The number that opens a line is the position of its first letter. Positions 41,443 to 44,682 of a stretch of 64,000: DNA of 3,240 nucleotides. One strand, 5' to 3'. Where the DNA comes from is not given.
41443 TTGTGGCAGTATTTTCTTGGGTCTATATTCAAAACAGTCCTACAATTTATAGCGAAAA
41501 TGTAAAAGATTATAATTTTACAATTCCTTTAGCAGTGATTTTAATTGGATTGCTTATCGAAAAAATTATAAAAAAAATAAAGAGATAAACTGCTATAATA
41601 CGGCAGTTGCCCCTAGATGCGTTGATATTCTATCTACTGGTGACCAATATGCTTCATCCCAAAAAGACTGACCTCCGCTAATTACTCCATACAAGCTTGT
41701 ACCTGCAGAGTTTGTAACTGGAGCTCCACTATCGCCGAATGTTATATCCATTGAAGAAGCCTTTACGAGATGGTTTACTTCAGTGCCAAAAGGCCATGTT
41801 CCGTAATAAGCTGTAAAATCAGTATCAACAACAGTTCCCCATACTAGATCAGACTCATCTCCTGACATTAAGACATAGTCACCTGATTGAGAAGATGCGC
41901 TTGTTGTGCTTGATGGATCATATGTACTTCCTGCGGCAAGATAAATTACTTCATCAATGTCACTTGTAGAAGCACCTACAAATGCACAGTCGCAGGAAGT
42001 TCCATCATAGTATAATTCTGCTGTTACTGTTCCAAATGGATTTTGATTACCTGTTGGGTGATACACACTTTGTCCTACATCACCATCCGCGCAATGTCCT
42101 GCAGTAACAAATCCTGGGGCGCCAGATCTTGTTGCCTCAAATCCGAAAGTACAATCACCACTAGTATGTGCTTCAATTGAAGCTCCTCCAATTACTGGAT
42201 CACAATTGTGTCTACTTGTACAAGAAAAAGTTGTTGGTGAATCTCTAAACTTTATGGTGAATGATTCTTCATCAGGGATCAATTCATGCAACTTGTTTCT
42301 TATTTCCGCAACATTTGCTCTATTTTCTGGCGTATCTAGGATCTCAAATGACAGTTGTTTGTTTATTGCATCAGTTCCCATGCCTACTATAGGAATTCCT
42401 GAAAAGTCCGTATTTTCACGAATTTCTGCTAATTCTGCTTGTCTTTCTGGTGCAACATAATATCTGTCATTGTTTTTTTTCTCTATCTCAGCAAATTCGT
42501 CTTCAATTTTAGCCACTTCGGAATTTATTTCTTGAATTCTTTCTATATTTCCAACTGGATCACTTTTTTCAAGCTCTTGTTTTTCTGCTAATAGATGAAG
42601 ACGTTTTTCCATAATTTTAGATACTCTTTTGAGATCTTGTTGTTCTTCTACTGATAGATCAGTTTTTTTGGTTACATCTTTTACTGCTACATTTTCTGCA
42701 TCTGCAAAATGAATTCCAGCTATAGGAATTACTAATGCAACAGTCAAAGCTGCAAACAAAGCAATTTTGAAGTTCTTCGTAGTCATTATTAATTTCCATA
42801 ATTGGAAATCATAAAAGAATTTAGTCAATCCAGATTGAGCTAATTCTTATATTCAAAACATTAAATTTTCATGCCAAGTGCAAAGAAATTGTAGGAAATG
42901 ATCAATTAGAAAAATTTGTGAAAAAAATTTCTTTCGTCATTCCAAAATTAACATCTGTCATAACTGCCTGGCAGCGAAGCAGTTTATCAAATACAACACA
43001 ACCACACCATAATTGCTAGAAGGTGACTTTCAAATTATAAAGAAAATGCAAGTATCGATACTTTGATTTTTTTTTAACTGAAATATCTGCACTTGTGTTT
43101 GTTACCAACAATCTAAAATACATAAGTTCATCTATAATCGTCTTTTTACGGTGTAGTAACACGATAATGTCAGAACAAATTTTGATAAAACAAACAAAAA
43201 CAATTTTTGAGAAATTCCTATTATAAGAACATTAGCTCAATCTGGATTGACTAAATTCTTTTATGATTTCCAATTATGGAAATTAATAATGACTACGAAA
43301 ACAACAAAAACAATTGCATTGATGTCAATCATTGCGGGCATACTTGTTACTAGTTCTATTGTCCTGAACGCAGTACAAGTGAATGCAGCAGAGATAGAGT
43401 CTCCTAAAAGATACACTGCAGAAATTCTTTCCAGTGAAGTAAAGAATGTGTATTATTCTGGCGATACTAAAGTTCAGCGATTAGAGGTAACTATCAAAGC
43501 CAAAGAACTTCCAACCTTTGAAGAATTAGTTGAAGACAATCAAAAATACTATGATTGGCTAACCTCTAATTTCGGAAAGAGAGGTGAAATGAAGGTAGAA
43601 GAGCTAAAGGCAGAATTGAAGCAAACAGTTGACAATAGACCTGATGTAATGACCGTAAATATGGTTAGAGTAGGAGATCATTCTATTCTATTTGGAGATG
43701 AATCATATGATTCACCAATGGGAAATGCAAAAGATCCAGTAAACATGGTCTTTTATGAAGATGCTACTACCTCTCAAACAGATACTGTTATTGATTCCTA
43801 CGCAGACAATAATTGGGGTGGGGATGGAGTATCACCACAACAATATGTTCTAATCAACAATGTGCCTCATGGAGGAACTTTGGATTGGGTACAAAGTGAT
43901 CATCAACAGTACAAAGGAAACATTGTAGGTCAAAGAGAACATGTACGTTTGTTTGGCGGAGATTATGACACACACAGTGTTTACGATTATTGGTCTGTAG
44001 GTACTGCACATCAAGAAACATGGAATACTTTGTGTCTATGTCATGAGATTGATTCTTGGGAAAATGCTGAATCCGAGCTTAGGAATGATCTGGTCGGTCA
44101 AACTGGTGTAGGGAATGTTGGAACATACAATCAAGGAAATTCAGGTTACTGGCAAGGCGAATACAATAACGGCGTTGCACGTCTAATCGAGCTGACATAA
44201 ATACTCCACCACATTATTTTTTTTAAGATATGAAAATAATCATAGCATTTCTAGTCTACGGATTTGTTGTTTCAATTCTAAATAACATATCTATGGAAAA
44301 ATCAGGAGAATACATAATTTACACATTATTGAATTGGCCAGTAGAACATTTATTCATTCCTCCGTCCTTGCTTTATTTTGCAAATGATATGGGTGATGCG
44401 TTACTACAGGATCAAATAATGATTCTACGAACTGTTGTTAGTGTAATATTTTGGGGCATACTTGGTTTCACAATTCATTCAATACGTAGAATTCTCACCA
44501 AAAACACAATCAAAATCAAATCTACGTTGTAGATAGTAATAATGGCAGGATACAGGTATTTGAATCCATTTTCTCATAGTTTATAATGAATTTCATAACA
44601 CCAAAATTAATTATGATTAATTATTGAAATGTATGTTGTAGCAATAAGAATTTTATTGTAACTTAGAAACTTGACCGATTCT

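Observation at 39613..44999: A ~5.4 kb element integrated into tRNA-Ser(GGA), bounded by an 11-bp GC-rich direct repeat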

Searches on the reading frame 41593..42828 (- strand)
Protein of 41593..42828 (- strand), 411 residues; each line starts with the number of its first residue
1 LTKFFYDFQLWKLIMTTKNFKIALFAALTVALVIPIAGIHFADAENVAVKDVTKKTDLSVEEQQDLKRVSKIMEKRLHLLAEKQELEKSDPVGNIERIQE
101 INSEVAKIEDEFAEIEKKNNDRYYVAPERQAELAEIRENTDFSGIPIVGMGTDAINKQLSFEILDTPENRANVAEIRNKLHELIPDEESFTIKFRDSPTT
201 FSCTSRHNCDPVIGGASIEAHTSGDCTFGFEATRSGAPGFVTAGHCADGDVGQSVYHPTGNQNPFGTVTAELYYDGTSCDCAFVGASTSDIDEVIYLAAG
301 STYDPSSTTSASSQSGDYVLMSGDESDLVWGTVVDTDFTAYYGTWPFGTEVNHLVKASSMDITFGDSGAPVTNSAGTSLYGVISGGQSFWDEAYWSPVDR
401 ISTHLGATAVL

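Call 8: search_protein_families(library=pfam, proteins=[window:41593-42828:-], max_evalue=0.01)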
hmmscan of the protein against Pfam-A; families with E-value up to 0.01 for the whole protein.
window:41593-42828:- (411 aa): 2 families
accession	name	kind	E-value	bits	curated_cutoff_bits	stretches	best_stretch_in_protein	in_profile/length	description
PF00089.32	Trypsin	-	0.0043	17.3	20.6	0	240-387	37-199/220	Trypsin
PF13365.12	Trypsin_2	-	0.0094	17.1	27.6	0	239-377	10-140/144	Trypsin-like peptidase domain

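Call 33: search_protein_representatives(protein=window:41593-42786:-)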
Query: 397 residues. Proteins with E-value up to 0.001 (for the whole library): 498; up to 1e-10: 143; up to 1e-30: 15. The best 150 are listed.
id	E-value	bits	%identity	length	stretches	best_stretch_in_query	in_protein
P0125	1.4e-128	445.9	56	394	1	1-395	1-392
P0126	7.9e-49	183.4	33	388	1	1-397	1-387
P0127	3.3e-48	181.4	38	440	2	83-397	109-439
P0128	1.4e-43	166.1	32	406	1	1-392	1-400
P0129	5.2e-43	164.3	34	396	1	1-397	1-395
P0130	2.5e-42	162.0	31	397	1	4-396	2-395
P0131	3.3e-40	155.0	33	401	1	3-397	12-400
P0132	1.2e-38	149.9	35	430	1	3-396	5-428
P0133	2.1e-37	145.8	32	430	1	3-397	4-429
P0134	3.1e-37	145.3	31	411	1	3-397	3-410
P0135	8.1e-35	137.3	35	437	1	7-393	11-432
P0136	2.1e-32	129.4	34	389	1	3-371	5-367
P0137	2.8e-32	129.0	38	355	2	121-392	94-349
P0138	2.6e-31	125.8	31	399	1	4-392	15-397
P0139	6.7e-31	124.4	30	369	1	41-397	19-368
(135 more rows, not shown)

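Call 35: search_solved_structures(query=window:41593-42786:-, max_evalue=1, show_alignments=1)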
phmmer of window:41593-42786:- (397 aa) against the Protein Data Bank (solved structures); distinct sequences matched with E-value up to 1: 18.
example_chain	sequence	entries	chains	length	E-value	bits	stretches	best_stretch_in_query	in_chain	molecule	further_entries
5mrt_A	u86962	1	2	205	6.2e-06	29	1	210-373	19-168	Lytic endopeptidase preproenzyme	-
2oua_A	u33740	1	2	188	5.5e-05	25.9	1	198-373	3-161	Serine protease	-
3ure_A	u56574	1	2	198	5.9e-05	25.8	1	198-373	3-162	Alpha-lytic protease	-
1boq_A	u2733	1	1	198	0.0007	22.3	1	198-373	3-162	PROTEIN (ALPHA-LYTIC PROTEASE)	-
3m7u_A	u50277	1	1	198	0.00072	22.2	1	198-373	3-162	Alpha-lytic protease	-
1qq4_A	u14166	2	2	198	0.0009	21.9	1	198-373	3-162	ALPHA-LYTIC PROTEASE | ALHPA-LYTIC PROTEASE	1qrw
3m7t_A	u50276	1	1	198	0.00095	21.8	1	198-373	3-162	Alpha-lytic protease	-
3urd_A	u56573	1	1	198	0.00096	21.8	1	198-373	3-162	Alpha-lytic protease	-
1p01_A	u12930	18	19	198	0.0011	21.7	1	198-373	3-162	ALPHA-LYTIC PROTEASE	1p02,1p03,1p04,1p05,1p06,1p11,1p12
1gbj_A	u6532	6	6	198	0.0021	20.7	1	198-373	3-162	ALPHA-LYTIC PROTEASE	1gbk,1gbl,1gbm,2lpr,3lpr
1p09_A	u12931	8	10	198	0.0026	20.4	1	198-373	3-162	ALPHA-LYTIC PROTEASE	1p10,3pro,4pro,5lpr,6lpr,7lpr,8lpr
3urc_A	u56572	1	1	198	0.0028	20.3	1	198-373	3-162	Alpha-lytic protease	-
1gba_A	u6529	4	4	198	0.0066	19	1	198-372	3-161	ALPHA-LYTIC PROTEASE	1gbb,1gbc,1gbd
1gbe_A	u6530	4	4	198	0.0078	18.8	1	198-371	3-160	ALPHA-LYTIC PROTEASE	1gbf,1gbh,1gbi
5mrr_A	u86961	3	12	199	0.013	18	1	198-373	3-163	Lytic endopeptidase preproenzyme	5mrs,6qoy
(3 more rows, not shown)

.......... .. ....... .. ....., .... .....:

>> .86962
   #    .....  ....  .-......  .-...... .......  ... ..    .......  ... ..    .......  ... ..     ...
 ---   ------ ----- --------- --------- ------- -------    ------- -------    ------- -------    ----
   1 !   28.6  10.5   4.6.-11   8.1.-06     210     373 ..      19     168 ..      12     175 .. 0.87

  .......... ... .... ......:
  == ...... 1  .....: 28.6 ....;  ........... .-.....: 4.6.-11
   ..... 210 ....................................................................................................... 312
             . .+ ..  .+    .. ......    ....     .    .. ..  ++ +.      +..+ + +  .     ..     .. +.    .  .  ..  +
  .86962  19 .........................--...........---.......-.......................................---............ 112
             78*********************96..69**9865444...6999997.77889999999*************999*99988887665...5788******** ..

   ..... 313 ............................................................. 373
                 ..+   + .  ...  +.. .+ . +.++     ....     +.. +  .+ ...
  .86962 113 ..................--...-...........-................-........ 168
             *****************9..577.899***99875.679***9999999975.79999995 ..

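Call 48: search_protein_families(library=phrogs, proteins=[window:41593-42786:-], max_evalue=0.1)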
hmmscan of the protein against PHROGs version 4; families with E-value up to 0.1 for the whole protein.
window:41593-42786:- (397 aa): 1 family
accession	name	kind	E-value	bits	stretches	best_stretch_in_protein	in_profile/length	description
phrog_11953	-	DNA, RNA and nucleotide metabolism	0.033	15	1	81-126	20-65/154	exonuclease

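Call 49: search_protein_families(library=ncbifam, proteins=[window:41593-42786:-], max_evalue=0.1)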
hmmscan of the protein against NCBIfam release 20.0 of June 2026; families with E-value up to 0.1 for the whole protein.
window:41593-42786:- (397 aa): 0 families

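Call 73: find_encoding_contigs(protein=P0125, flank=8000, max_places=6)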
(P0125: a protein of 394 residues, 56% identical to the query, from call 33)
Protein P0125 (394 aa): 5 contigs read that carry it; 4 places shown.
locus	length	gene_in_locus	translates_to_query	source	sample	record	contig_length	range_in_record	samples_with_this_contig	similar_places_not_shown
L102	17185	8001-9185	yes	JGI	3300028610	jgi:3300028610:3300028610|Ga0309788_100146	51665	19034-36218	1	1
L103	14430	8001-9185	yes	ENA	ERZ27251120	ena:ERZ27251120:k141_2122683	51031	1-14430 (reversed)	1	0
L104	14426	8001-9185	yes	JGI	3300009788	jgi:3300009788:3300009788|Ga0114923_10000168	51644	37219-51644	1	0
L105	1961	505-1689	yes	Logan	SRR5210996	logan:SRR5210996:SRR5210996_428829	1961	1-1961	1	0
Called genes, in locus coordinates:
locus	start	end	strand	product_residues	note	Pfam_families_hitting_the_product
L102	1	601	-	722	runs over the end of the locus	-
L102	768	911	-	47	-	-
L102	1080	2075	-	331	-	-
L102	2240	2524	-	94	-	-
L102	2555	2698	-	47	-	-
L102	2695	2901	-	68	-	-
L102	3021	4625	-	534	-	-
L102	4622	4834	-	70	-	-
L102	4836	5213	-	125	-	-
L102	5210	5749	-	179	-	-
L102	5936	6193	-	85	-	-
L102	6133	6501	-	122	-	-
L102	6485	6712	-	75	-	-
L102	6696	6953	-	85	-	-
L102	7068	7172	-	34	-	-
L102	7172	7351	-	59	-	-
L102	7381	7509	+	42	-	-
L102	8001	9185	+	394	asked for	-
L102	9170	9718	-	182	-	PF01022:HTH_5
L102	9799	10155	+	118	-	-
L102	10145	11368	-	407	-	-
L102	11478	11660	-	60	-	-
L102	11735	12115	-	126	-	-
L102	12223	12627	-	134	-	-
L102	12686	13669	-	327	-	-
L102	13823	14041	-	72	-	-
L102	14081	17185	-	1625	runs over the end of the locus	-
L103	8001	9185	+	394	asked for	-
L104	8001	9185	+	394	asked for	-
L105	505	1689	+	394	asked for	-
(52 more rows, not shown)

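Call 75: search_protein_families(library=pfam, proteins=[L102:1080-2075:-, L102:3021-4625:-, L102:10145-11368:-, L102:12686-13669:-, L102:5210-5749:-, L102:9799-10155:+, L102:14081-17185:-, L102:4836-5213:-, L102:12223-12627:-], max_evalue=0.01)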
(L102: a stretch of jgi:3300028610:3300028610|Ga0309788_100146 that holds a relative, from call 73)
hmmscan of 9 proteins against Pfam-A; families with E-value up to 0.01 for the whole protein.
L102:1080-2075:- (331 aa): 0 families

L102:3021-4625:- (534 aa): 0 families

L102:10145-11368:- (407 aa): 0 families

L102:12686-13669:- (327 aa): 0 families

L102:5210-5749:- (179 aa): 0 families

L102:9799-10155:+ (118 aa): 0 families

L102:14081-17185:- (1034 aa): 0 families

L102:4836-5213:- (125 aa): 0 families

L102:12223-12627:- (134 aa): 0 families

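Call 76: search_protein_families(library=phrogs, proteins=[L102:1080-2075:-, L102:3021-4625:-, L102:10145-11368:-, L102:12686-13669:-, L102:5210-5749:-, L102:9799-10155:+, L102:14081-17185:-, L102:4836-5213:-, L102:12223-12627:-], max_evalue=0.01)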
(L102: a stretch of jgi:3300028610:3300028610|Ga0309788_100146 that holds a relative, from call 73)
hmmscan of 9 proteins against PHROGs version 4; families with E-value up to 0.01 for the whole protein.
L102:1080-2075:- (331 aa): 0 families

L102:3021-4625:- (534 aa): 0 families

L102:10145-11368:- (407 aa): 0 families

L102:12686-13669:- (327 aa): 0 families

L102:5210-5749:- (179 aa): 1 family
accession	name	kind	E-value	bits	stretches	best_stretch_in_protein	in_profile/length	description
phrog_3816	-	other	1.6e-06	28.8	1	36-99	70-138/203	DNA methyltransferase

L102:9799-10155:+ (118 aa): 0 families

L102:14081-17185:- (1034 aa): 0 families

L102:4836-5213:- (125 aa): 0 families

L102:12223-12627:- (134 aa): 1 family
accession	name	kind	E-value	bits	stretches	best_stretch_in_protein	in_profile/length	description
phrog_9105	-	unknown function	0.0014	19.4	1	33-132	67-167/190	-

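Call 89: search_protein_families(library=padloc, proteins=[window:41593-42786:-], max_evalue=0.01)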
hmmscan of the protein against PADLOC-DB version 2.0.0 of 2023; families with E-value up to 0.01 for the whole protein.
window:41593-42786:- (397 aa): 0 families

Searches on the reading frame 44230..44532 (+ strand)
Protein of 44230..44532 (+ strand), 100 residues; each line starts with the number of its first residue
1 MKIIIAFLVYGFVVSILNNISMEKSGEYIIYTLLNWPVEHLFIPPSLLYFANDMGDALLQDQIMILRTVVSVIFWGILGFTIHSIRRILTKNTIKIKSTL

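Call 8: search_protein_families(library=pfam, proteins=[window:44230-44532:+], max_evalue=0.01)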
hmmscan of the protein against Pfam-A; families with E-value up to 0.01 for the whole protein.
window:44230-44532:+ (100 aa): 0 families

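Call 48: search_protein_families(library=phrogs, proteins=[window:44230-44532:+], max_evalue=0.1)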
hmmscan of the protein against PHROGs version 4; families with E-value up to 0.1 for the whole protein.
window:44230-44532:+ (100 aa): 0 families

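Call 49: search_protein_families(library=ncbifam, proteins=[window:44230-44532:+], max_evalue=0.1)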
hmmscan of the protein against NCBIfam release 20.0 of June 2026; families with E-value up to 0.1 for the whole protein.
window:44230-44532:+ (100 aa): 0 families

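Call 80: find_encoding_contigs(protein=window:44230-44532:+, flank=10000, max_places=10)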
Protein window:44230-44532:+ (100 aa): 1 contig read that carries it; 1 place shown.
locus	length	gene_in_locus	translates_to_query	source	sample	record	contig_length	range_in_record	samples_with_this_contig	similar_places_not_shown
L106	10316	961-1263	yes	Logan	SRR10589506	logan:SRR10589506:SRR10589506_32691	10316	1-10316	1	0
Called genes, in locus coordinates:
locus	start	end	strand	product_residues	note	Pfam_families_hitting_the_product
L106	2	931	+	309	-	?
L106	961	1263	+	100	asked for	-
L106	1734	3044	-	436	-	PF01266:DAO, PF07992:Pyr_redox_2 (faint), PF06039:Mqo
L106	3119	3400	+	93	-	-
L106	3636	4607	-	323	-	PF00389:2-Hacid_dh, PF02826:2-Hacid_dh_C, PF03446:NAD_binding_2 (weak), PF07991:KARI_N (weak)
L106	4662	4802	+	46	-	-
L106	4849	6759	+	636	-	PF01558:POR, PF01855:POR_N, PF02780:Transketolase_C (weak), PF17147:PFOR_II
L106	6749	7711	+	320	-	PF02775:TPP_enzyme_C, PF12367:PFO_beta_C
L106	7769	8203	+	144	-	-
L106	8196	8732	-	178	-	-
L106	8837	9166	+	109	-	-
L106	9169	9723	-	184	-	-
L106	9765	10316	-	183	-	?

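Call 89: search_protein_families(library=padloc, proteins=[window:44230-44532:+], max_evalue=0.01)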
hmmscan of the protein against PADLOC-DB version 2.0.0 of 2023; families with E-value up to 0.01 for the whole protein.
window:44230-44532:+ (100 aa): 0 families
